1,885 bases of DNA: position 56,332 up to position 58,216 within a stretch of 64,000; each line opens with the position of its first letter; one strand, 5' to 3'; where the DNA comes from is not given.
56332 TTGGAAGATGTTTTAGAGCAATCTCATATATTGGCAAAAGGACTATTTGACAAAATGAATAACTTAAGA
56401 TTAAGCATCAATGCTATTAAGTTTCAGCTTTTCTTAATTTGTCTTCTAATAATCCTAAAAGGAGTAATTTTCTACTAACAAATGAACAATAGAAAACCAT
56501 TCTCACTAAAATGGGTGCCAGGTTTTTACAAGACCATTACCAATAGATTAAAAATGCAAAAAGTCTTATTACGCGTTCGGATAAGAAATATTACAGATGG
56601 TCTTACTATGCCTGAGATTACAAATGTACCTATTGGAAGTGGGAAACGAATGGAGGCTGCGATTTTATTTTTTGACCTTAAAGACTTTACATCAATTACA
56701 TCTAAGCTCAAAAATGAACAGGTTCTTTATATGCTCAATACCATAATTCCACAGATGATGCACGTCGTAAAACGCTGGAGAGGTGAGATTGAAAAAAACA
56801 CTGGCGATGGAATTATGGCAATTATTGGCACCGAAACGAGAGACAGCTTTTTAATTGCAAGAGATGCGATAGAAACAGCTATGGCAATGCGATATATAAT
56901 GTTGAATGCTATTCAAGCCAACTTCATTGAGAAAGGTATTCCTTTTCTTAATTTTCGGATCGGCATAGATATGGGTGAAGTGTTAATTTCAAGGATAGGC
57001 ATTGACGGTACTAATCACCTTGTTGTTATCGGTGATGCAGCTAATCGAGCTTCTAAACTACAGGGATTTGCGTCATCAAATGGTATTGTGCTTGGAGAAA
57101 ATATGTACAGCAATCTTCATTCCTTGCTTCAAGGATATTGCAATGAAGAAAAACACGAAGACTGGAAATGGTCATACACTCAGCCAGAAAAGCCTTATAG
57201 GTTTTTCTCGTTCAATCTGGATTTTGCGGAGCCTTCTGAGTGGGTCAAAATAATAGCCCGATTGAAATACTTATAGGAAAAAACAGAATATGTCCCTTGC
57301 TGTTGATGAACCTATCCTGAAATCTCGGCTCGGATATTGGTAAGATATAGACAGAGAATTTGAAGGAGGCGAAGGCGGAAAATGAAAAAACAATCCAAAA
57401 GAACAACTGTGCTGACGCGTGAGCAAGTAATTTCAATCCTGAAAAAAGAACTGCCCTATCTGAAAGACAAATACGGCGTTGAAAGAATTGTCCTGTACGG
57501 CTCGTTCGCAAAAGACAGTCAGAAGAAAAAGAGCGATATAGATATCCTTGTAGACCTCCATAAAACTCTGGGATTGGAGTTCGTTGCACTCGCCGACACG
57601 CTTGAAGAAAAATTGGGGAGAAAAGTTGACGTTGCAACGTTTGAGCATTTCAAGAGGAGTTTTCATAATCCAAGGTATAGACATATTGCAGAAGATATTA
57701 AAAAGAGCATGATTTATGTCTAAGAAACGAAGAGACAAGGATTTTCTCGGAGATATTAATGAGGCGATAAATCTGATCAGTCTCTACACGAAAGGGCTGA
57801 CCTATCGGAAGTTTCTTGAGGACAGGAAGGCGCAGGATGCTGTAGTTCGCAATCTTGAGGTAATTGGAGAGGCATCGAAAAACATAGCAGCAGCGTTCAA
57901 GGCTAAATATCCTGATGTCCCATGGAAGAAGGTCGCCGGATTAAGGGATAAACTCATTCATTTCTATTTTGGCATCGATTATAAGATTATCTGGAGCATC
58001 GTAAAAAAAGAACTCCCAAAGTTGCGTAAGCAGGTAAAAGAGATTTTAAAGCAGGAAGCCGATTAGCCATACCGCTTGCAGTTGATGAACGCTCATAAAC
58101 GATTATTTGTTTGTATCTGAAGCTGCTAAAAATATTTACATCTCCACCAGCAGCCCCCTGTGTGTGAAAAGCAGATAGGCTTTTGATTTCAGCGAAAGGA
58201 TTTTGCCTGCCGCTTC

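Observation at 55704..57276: Pycsar-like cyclic-nucleotide defence operon with effector-first gene order and an extra coupled small ORF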

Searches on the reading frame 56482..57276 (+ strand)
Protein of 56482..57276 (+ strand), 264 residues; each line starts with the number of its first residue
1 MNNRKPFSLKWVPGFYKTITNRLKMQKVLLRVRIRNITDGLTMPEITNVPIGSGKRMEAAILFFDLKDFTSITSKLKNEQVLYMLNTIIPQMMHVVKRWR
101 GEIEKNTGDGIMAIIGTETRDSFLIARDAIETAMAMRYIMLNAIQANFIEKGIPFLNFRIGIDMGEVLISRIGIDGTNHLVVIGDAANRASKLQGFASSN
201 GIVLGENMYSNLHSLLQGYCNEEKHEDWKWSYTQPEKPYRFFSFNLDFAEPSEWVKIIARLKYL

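Call 3: search_protein_families(library=padloc, proteins=[window:56482-57276:+], max_evalue=1)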
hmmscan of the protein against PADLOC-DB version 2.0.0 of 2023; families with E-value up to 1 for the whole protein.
window:56482-57276:+ (264 aa): 13 families
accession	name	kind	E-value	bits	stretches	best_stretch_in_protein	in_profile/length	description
PDLC02367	PycC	-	6.7e-32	108.7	1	36-233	20-212/226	-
PDLC02370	PycC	-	1.6e-27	94.8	1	62-238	85-266/340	-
PDLC00766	PycC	-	8.5e-25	85.5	1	37-239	21-223/232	Pycsar cyclase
PDLC00767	PycC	-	1.9e-22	78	1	62-248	96-288/337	Pycsar cyclase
PDLC00765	PycC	-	7e-19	66.2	1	48-224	247-424/477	Pycsar cyclase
PDLC00764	PycC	-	8.4e-18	62.5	1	61-212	97-253/449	Pycsar cyclase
PDLC00761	PycC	-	8.7e-17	59.1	1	55-245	102-299/438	Pycsar cyclase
PDLC02366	PycC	-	8e-16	56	1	45-221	264-442/486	-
PDLC02368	PycC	-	1.1e-15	55.9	1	23-231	11-216/234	-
PDLC00734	PycC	-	1.1e-15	55.7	1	57-207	188-334/374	Pycsar cyclase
PDLC02369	PycC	-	6.1e-14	50.2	1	60-221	48-201/248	-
PDLC00763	PycC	-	4.4e-12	43.9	1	61-256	56-251/268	Pycsar cyclase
PDLC00762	PycC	-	5.1e-11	40.1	1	45-219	269-452/508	Pycsar cyclase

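Call 4: search_protein_families(library=pfam, proteins=[window:56482-57276:+], max_evalue=1)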
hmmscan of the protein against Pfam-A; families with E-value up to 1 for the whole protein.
window:56482-57276:+ (264 aa): 2 families
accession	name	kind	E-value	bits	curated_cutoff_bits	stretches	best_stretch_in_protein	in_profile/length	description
PF00211.25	Guanylate_cyc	-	1.1e-17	64.7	21.9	1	58-213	8-156/183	Adenylate and Guanylate cyclase catalytic domain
PF25018.1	HEAT_IPO9_c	-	0.17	11.7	27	1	61-145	71-154/264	Importin-9 central HEAT repeats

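Call 6: search_protein_families(library=ncbifam, proteins=[window:56482-57276:+], max_evalue=1)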
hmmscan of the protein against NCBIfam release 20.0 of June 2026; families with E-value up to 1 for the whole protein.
window:56482-57276:+ (264 aa): 1 family
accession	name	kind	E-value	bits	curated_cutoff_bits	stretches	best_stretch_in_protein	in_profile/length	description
TIGR00491.2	aIF-2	equivalog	0.041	12.3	554.75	1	19-108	367-454/591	translation initiation factor IF-2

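Call 33: search_solved_structures(query=window:56482-57273:+, max_evalue=0.001, show_alignments=3)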
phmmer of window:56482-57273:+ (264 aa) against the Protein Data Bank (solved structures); distinct sequences matched with E-value up to 0.001: 29.
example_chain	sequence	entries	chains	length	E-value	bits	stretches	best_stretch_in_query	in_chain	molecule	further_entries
3r5g_A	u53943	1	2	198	2.1e-13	53.6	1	56-216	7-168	CyaB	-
6fht_A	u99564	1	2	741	1.1e-12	51.3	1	18-204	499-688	Bacteriophytochrome,Adenylate cyclase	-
2w01_A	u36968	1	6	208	1.9e-12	50.4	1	54-204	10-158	ADENYLATE CYCLASE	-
1wc0_A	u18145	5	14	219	3.1e-12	49.7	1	49-205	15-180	ADENYLATE CYCLASE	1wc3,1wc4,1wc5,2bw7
6yii_A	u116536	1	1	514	6.4e-12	48.7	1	46-218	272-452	Transcriptional regulator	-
1wc1_A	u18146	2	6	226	1.3e-11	47.7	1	60-205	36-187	ADENYLATE CYCLASE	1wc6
8jsf_A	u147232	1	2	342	8.4e-11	45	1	61-243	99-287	cytidylate cyclase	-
7r65_A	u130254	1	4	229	1.1e-09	41.3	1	44-217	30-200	Adenylate/guanylate cyclase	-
5x4t_A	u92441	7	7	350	2.3e-08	37.1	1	54-197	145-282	Photoactivated adenylyl cyclase | Family 3 adenylate cyclase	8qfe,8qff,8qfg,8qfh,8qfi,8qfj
9f1z_A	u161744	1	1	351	2.3e-08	37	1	54-197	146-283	Family 3 adenylate cyclase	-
5x4u_A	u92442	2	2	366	2.6e-08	36.9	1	54-197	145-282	Photoactivated adenylyl cyclase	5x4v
4yus_A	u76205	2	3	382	2.8e-08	36.8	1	54-197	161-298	Family 3 adenylate cyclase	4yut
9f1w_A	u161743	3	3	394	3e-08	36.7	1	54-197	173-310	Family 3 adenylate cyclase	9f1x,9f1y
6aoa_A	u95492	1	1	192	3.8e-08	36.4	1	56-213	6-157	Bacterio-rhodopsin/guanylyl cyclase 1 fusion protein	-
6ao9_A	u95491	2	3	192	5.9e-08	35.7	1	56-213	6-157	Bacterio-rhodopsin/guanylyl cyclase 1 fusion protein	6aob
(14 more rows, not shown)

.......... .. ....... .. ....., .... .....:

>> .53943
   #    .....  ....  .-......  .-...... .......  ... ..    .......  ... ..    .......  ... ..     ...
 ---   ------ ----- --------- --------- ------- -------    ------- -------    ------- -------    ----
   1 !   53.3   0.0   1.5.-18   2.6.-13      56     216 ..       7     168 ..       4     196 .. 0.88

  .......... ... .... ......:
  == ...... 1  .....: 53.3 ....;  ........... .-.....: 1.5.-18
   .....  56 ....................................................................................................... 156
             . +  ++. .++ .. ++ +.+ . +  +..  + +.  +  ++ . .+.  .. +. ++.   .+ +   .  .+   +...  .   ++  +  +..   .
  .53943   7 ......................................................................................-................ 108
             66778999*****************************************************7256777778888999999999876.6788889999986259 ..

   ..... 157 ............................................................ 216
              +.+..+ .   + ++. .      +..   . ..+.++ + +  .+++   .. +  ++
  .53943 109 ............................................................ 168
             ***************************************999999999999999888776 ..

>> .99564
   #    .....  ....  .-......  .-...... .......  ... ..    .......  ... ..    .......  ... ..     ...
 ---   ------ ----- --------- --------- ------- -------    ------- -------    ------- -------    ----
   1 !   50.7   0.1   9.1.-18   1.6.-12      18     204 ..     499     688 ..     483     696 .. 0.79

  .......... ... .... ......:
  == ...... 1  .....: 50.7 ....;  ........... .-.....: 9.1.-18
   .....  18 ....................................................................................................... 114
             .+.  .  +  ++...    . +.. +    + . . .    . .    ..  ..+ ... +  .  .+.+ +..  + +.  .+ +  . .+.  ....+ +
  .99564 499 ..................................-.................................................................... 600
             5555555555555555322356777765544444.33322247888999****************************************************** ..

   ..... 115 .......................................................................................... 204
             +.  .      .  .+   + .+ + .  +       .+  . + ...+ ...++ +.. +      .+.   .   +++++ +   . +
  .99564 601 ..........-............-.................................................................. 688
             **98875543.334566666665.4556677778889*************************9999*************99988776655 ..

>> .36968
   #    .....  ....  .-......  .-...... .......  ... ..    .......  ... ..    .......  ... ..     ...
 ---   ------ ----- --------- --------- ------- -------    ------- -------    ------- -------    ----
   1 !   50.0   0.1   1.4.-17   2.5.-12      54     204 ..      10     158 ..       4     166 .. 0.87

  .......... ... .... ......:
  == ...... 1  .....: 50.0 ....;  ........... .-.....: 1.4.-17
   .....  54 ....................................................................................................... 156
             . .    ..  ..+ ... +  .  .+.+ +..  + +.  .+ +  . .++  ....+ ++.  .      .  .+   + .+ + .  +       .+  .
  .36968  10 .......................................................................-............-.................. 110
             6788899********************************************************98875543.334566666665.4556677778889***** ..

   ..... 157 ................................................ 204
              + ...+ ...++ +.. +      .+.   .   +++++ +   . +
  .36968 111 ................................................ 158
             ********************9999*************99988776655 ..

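Call 52: search_solved_structures(query=A4, max_evalue=0.001, show_alignments=5)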
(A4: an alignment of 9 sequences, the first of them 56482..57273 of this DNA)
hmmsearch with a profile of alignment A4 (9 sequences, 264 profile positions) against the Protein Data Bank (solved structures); distinct sequences matched with E-value up to 0.001: 41.
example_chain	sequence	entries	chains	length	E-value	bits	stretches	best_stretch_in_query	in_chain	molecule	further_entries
2w01_A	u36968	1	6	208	1.2e-19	73.7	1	58-207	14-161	ADENYLATE CYCLASE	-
6fht_A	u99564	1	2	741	1.8e-19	73.1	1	56-207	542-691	Bacteriophytochrome,Adenylate cyclase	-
8jsf_A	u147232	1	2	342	1.3e-18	70.4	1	62-248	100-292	cytidylate cyclase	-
3r5g_A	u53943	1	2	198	2.6e-18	69.3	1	55-213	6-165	CyaB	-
1wc1_A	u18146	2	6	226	4.6e-17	65.3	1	60-208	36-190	ADENYLATE CYCLASE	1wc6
1wc0_A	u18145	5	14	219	5e-17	65.1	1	60-208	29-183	ADENYLATE CYCLASE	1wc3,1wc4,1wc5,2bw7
7r65_A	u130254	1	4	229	9.3e-15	57.7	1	44-229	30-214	Adenylate/guanylate cyclase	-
6yii_A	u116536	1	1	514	6.4e-12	48.4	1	45-223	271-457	Transcriptional regulator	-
5x4t_A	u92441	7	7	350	5.4e-11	45.4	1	54-199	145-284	Photoactivated adenylyl cyclase | Family 3 adenylate cyclase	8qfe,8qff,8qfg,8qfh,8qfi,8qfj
9f1z_A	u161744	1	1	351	5.5e-11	45.3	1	54-199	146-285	Family 3 adenylate cyclase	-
5x4u_A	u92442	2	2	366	6e-11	45.2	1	54-199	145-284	Photoactivated adenylyl cyclase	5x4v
4yus_A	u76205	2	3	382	6.6e-11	45.1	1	54-199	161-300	Family 3 adenylate cyclase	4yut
9f1w_A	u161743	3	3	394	7.1e-11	45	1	54-199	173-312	Family 3 adenylate cyclase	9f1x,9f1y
6aoa_A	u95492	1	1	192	4e-10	42.5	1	53-215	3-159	Bacterio-rhodopsin/guanylyl cyclase 1 fusion protein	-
5oyh_A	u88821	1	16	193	5e-10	42.2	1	53-213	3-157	Nucleotide cyclase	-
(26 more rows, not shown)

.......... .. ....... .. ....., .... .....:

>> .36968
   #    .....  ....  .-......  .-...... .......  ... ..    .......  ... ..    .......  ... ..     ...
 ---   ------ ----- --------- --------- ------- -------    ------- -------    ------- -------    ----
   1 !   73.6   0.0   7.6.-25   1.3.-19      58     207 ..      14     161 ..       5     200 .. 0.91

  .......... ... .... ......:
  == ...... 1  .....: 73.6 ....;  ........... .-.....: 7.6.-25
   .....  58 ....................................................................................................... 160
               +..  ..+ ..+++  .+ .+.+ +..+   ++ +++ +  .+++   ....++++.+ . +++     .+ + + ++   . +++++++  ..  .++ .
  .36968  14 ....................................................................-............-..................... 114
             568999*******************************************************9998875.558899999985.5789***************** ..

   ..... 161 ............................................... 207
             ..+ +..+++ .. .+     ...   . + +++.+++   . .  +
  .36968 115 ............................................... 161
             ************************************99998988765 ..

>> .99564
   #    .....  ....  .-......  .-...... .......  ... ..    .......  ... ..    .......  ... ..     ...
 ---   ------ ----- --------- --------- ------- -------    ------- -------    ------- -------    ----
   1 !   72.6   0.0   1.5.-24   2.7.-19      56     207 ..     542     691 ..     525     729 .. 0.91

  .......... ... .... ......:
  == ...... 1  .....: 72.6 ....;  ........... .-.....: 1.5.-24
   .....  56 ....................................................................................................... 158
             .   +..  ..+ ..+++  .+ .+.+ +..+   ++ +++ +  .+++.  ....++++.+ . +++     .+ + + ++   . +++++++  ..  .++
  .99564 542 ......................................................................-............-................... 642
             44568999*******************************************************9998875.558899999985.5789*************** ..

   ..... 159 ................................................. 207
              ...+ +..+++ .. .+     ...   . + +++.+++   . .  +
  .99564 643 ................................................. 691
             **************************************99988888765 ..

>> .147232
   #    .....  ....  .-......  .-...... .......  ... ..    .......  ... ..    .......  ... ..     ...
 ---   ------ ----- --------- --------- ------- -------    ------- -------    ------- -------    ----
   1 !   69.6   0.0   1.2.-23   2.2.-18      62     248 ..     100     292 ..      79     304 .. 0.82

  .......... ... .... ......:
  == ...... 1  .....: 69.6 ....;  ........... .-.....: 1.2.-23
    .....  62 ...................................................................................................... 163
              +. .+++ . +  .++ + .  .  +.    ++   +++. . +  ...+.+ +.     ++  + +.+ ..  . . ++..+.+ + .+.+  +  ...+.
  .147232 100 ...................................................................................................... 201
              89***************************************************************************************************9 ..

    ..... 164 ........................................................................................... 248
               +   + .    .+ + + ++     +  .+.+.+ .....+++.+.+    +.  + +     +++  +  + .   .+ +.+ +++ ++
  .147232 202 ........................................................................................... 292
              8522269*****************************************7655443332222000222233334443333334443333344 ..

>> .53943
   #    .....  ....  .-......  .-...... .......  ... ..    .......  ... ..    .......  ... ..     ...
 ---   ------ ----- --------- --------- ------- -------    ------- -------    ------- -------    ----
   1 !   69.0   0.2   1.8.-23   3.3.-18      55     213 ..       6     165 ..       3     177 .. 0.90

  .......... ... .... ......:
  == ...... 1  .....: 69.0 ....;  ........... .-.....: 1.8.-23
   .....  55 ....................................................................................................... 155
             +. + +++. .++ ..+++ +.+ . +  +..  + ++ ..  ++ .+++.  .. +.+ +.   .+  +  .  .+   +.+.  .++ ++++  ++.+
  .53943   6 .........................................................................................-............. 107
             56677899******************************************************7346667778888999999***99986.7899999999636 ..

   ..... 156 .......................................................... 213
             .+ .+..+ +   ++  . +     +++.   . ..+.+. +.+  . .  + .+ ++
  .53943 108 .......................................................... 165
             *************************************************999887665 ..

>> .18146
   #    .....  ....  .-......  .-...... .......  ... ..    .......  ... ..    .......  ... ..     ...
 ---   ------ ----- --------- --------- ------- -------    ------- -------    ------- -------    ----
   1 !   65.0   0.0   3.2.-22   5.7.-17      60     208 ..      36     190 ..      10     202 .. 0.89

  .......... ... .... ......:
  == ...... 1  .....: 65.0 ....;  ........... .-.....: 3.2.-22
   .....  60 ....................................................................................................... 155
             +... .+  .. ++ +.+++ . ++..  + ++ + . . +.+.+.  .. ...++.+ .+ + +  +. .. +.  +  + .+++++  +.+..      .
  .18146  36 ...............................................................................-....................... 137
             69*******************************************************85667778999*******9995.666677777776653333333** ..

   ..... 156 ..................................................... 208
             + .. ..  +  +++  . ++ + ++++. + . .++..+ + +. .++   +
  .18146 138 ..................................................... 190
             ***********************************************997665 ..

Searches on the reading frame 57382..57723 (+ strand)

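Call 3: search_protein_families(library=padloc, proteins=[window:57382-57723:+], max_evalue=1)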
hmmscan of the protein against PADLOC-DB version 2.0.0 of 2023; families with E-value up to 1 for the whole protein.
window:57382-57723:+ (113 aa): 17 families
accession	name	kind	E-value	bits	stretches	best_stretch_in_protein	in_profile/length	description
PDLC04906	PDC-S09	-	7.9e-24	81.9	1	12-112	3-97/98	-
PDLC04904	PDC-S09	-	6.1e-20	69.4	1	13-96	5-89/104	-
PDLC04902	PDC-S09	-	1.2e-17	62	1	16-94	4-84/97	-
PDLC04905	PDC-S09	-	7.5e-16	56.3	1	15-96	3-88/101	-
PDLC04368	PDC-M05A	-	8.9e-09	33.5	1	19-88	95-162/201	-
PDLC04903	PDC-S09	-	3.2e-08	31.8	1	14-62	5-55/108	-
PDLC04907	PDC-S09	-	4.1e-07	28.1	1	25-62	19-56/114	-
PDLC04372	PDC-M05A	-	8.8e-07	27.3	1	21-90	66-135/167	-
PDLC04369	PDC-M05A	-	9e-06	23.4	1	16-88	91-158/201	-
PDLC00788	Cyclase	-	0.001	16.6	1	5-92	16-104/297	oligonucleotide-cyclase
PDLC00809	Cyclase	-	0.0015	16.2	1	25-62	34-72/295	oligonucleotide-cyclase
PDLC04901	PDC-S09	-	0.0026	16.5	1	33-84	21-73/126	-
PDLC00801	Cyclase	-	0.0057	13.8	1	35-94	47-105/295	oligonucleotide-cyclase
PDLC00786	Cyclase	-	0.0071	13.8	1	8-64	22-78/293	oligonucleotide-cyclase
PDLC04370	PDC-M05A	-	0.0072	14.2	1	9-84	86-161/194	-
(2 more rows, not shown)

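Call 4: search_protein_families(library=pfam, proteins=[window:57382-57723:+], max_evalue=1)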
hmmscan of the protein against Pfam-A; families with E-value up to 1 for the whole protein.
window:57382-57723:+ (113 aa): 6 families
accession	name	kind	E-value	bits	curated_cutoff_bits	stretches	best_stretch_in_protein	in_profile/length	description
PF01909.29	NTP_transf_2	-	4.3e-14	53.1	21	1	24-112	5-92/93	Nucleotidyltransferase domain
PF18765.7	Polbeta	-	5.3e-12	46.2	26.9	1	25-94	5-76/93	Polymerase beta, Nucleotidyltransferase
PF22600.2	MTPAP-like_central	-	0.00042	20.9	27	1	6-62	19-68/139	Poly(A) RNA polymerase, mitochondrial-like, central palm domain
PF22014.2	DUF6932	-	0.0042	17.9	27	1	9-72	29-82/142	Family of unknown function (DUF6932)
PF12633.13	Adenyl_cycl_N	-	0.097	13.1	27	1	27-67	86-126/199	Adenylate cyclase NT domain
PF16282.11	SANT_DAMP1_like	-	0.13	13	29.1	1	39-94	20-72/80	SANT/Myb-like domain of DAMP1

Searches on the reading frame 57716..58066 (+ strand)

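Call 3: search_protein_families(library=padloc, proteins=[window:57716-58066:+], max_evalue=1)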
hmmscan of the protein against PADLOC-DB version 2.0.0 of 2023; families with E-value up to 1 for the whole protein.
window:57716-58066:+ (116 aa): 0 families

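Call 4: search_protein_families(library=pfam, proteins=[window:57716-58066:+], max_evalue=1)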
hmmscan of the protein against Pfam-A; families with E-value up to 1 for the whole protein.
window:57716-58066:+ (116 aa): 3 families
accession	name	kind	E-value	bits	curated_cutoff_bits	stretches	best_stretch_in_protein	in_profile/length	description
PF01934.22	HepT-like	-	1.6e-31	108.9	23.5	1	14-110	1-120/120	Ribonuclease HepT-like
PF02002.24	TFIIE_alpha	-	0.071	13.4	22.9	1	80-115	69-104/105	TFIIE alpha subunit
PF21328.3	Gp44_lid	-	0.13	12.8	27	0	88-110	26-48/63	Sliding-clamp-loader large subunit, AAA+ ATPase lid domain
